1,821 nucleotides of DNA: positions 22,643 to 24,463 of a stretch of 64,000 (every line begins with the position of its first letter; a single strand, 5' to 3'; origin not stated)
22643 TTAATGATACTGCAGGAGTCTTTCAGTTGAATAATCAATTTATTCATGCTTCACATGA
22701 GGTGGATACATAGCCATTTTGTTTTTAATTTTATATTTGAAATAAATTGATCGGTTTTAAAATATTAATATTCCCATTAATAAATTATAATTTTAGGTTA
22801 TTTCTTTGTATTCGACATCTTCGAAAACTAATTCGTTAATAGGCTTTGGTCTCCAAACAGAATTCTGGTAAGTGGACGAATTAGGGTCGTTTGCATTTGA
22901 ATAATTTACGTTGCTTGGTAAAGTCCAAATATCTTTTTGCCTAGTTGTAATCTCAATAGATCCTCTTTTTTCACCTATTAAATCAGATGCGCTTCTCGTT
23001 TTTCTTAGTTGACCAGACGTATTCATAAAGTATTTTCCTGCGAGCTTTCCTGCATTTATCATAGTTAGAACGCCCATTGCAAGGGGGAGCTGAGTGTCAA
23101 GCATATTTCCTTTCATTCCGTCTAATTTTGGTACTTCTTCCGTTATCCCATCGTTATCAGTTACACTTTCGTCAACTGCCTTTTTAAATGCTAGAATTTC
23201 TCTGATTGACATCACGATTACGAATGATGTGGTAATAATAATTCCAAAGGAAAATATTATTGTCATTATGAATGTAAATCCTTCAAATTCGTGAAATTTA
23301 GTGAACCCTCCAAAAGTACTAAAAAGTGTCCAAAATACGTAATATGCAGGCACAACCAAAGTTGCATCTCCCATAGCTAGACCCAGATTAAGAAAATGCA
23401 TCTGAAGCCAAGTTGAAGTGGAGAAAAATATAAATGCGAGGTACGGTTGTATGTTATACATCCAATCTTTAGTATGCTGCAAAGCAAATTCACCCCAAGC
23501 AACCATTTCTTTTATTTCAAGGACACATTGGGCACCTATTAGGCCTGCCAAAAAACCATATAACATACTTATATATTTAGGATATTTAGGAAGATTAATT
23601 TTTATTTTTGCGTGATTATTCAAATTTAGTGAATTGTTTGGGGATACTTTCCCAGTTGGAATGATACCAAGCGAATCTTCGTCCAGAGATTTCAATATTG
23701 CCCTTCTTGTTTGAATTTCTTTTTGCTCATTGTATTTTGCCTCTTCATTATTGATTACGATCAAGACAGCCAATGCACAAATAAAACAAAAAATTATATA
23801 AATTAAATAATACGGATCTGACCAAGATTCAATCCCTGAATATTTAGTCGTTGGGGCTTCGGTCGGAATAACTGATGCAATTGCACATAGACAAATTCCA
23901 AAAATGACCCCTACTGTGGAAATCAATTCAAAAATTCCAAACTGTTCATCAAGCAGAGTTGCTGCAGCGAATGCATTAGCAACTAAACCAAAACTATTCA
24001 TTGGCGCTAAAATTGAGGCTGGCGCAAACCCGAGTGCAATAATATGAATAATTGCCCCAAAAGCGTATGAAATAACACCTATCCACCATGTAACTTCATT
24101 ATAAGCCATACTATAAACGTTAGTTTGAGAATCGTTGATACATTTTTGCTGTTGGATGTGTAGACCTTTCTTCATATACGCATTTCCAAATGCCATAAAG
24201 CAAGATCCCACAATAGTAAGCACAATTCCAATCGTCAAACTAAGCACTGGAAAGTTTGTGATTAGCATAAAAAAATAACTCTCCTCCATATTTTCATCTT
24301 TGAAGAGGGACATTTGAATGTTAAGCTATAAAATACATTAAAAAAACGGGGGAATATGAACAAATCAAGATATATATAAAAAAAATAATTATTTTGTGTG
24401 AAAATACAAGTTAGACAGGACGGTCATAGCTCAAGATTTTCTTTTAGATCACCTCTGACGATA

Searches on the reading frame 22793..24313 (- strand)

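Call 30: search_protein_families(library=pfam, proteins=[window:22793-24313:-], max_evalue=0.001)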
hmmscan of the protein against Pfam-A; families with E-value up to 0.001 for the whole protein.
window:22793-24313:- (506 aa): 2 families
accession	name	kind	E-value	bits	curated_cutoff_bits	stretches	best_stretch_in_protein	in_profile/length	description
PF05653.20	Mg_trans_NIPA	-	1.6e-21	77.2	26.2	2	27-192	4-167/295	Magnesium transporter NIPA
PF14163.11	SieB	-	3.7e-05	23.8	26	0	168-233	31-101/147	Super-infection exclusion protein B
